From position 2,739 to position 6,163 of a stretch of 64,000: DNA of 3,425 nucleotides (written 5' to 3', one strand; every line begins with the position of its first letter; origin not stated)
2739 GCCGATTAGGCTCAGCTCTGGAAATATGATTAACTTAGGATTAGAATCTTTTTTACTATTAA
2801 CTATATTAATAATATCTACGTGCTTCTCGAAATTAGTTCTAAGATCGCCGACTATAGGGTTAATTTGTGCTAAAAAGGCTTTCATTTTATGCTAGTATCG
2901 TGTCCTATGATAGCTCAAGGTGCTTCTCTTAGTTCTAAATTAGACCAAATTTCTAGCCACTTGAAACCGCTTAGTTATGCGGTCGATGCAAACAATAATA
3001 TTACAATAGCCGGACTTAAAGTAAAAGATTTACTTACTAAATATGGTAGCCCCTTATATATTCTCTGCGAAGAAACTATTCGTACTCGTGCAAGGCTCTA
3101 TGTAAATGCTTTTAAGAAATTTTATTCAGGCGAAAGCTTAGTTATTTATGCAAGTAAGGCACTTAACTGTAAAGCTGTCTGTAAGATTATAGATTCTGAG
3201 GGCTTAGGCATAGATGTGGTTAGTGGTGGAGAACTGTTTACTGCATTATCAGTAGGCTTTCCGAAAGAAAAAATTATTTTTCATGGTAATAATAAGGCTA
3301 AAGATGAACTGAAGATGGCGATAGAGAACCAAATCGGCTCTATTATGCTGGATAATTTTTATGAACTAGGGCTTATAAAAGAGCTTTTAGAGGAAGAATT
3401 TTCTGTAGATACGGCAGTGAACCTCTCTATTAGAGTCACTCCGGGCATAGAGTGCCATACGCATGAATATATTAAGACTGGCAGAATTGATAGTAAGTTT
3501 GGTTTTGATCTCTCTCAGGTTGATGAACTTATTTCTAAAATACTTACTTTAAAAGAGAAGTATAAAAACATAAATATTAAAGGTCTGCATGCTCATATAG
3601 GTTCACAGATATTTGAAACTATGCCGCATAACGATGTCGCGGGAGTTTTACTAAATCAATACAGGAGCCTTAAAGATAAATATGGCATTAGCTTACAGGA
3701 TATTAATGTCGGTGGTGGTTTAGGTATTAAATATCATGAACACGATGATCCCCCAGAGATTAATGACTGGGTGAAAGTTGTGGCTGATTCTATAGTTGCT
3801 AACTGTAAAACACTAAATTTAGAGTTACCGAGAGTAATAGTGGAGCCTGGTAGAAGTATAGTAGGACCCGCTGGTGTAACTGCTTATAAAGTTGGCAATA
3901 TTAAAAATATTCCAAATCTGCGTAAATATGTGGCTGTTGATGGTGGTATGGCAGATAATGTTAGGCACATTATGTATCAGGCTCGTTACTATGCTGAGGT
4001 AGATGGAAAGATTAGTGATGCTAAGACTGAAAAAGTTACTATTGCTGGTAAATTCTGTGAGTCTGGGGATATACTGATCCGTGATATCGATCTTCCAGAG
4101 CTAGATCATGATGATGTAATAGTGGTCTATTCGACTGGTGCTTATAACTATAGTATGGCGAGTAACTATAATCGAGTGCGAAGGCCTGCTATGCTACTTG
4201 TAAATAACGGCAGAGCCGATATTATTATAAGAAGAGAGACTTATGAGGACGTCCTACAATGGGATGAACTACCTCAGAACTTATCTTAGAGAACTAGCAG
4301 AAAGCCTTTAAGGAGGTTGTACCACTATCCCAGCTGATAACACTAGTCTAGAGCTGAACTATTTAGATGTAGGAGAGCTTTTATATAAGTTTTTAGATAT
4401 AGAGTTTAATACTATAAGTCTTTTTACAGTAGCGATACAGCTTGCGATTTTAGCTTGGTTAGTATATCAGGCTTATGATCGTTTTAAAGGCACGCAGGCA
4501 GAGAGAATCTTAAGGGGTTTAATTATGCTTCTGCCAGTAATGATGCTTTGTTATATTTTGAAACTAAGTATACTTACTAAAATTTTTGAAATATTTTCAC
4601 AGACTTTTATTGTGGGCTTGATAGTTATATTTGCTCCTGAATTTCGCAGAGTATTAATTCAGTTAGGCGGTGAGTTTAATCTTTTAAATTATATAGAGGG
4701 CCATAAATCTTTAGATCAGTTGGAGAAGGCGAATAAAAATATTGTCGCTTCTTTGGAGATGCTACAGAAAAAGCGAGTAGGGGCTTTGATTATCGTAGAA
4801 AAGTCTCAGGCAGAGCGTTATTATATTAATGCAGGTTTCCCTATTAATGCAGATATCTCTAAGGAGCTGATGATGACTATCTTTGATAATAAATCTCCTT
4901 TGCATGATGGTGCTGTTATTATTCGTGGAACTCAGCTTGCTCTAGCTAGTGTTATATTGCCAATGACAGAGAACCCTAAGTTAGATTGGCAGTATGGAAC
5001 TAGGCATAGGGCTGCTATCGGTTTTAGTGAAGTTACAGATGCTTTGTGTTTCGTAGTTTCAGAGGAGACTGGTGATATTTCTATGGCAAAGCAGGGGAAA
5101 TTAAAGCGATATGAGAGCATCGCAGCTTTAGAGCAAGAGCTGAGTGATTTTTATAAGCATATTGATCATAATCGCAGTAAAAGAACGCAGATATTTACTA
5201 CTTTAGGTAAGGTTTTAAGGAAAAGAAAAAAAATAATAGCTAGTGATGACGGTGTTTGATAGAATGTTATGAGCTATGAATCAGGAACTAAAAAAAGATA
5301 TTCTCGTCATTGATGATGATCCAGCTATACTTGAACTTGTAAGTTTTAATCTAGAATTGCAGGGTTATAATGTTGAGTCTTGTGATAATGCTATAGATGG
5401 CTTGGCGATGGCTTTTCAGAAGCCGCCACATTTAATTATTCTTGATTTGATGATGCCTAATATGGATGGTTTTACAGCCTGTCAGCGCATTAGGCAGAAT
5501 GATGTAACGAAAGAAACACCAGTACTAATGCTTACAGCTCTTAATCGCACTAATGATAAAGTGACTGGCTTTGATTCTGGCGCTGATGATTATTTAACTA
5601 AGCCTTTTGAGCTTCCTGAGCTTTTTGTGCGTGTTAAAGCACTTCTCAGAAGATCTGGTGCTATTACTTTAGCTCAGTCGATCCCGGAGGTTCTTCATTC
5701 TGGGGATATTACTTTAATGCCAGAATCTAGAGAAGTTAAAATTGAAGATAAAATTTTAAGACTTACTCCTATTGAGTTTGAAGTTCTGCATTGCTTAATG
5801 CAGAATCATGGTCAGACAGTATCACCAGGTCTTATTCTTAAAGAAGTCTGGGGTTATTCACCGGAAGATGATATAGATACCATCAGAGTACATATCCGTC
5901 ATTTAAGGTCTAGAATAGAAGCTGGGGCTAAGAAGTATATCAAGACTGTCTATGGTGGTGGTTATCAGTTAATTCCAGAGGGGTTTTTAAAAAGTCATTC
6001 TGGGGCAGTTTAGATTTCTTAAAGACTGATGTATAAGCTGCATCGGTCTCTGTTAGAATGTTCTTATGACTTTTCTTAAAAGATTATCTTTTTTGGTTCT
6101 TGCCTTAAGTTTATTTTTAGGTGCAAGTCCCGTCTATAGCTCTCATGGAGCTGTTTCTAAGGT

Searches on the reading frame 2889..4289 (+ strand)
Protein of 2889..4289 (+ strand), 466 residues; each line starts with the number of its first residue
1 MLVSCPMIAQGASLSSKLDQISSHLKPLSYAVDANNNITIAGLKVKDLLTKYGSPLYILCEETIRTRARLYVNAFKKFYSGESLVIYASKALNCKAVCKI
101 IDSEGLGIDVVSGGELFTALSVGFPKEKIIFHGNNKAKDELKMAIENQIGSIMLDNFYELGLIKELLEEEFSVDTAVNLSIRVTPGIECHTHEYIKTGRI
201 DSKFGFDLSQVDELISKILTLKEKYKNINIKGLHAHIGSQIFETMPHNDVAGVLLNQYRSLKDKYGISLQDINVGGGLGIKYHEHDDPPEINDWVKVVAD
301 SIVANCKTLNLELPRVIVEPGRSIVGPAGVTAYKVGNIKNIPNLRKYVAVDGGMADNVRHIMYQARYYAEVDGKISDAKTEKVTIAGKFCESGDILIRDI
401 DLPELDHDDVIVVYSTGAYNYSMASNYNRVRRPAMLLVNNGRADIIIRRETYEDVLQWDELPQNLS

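Call 15: search_protein_families(library=ncbifam, proteins=[window:2889-4289:+])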
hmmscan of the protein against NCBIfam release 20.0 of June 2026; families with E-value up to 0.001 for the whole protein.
window:2889-4289:+ (466 aa): 8 families
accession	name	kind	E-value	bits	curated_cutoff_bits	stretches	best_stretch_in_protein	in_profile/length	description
TIGR01048.1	lysA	equivalog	2.5e-137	457.8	297.9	1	34-457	5-414/417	diaminopimelate decarboxylase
NF052544.1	OrLyDeCDokD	equivalog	8.8e-60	202.6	700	1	34-459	22-459/461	ornithine/lysine decarboxylase DokD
NF006515.0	PRK08961.1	equivalog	3.9e-51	174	802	1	49-433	498-854/861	bifunctional aspartate kinase/diaminopimelate decarboxylase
TIGR03099.1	dCO2ase_PEP1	hypoth_equivalog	3.6e-48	164.6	478.45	1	34-424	4-383/398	pyridoxal-dependent decarboxylase, exosortase A system-associated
NF041039.1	FslC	exception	5.7e-31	107.7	500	1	41-448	15-413/418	rhizoferrin biosystnesis N-citrylornithine decarboxylase FslC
TIGR01273.1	speA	equivalog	2.1e-21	76.1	624.1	1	78-359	86-372/624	arginine decarboxylase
NF003763.0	PRK05354.1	equivalog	6.4e-21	74.5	369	1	52-346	62-367/636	biosynthetic arginine decarboxylase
TIGR01047.1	nspC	equivalog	0.00076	18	409.05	0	54-454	3-375/380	carboxynorspermidine decarboxylase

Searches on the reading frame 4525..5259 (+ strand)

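Call 15: search_protein_families(library=ncbifam, proteins=[window:4525-5259:+])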
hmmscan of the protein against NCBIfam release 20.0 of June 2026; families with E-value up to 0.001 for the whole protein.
window:4525-5259:+ (244 aa): 4 families
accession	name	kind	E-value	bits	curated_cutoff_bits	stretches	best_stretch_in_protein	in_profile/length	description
TIGR00159.1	TIGR00159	equivalog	1.1e-61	208.4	188.8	1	5-209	49-249/254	diadenylate cyclase CdaA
NF038327.1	c-di-AMP_CdaM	exception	2.5e-42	144.6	225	1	60-207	40-190/196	diadenylate cyclase CdaM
NF038328.1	c-di-AMP_CdaS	exception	1.8e-40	138.6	225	1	65-194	59-188/191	sporulation-specific diadenylate cyclase CdaS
NF010009.0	PRK13482.1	equivalog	2.2e-08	33.7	201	1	75-226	24-171/357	DNA integrity scanning diadenylate cyclase DisA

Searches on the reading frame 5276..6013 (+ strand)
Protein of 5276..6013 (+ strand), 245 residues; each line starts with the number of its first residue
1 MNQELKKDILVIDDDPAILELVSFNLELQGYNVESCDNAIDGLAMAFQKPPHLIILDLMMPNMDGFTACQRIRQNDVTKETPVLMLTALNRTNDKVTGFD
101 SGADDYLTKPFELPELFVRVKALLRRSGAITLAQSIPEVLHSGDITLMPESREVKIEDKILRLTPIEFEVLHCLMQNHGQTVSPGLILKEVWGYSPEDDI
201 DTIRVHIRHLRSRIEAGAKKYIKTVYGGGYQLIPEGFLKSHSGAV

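Call 15: search_protein_families(library=ncbifam, proteins=[window:5276-6013:+])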
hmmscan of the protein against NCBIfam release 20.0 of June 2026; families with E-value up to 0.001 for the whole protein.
window:5276-6013:+ (245 aa): 93 families (the best 25 are shown)
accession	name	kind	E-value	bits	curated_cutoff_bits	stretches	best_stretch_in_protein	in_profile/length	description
NF040689.1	MtrAB_MtrA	equivalog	2.6e-56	190.4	300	1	9-231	1-217/219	MtrAB system response regulator MtrA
NF045944.1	ResRegRpaBCyano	equivalog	3.3e-56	190.2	330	1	10-231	1-226/229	response regulator transcription factor RpaB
TIGR02154.1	PhoB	equivalog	3.6e-56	190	296.2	1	7-232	3-225/226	phosphate regulon transcriptional regulator PhoB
NF033117.2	vanR_ACDEGLN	exception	2e-52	178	350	1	9-232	1-225/226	VanR-ABDEGLN family response regulator transcription factor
NF053854.1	RespRegPhoBBctds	equivalog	6.5e-52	176.1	270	1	9-231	1-223/225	two-component system response regulator PhoB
TIGR01387.1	cztR_silR_copR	subfamily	1.2e-50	172.2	279.2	1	9-232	1-218/218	heavy metal response regulator transcription factor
NF040534.1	resp_reg_YycF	equivalog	2.8e-48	164.2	340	1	7-232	1-227/231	response regulator YycF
NF041733.1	resp_reg_CseB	equivalog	7.7e-48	162.8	350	1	8-232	2-226/228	two-component system response regulator CseB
NF007928.2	PRK10643.1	equivalog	2.2e-45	155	330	1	9-232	3-216/216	two-component system response regulator PmrA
NF045991.1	RespRegCtrARhodob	equivalog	8.4e-45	153.2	350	1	9-232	3-221/224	response regulator transcription factor CtrA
NF000402.1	vanR-B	exception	3.3e-44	150.9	480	1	9-232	5-216/219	vancomycin resistance response regulator transcription factor VanR-B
NF007005.1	PRK09468.1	equivalog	3e-43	147.9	331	1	6-236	3-235/237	osmolarity response regulator transcription factor OmpR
NF033120.0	vanR_FM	exception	4.4e-43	147.6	460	1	8-231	5-228/231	vancomycin resistance response regulator transcription factor, VanR-F/VanR-M family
NF008296.0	PRK11083.1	equivalog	2e-42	145.1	273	1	6-232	3-225/228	two-component system response regulator CreB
NF000401.1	vanR-A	exception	3.1e-42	144.6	500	1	7-232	3-229/231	vancomycin resistance response regulator transcription factor VanR-A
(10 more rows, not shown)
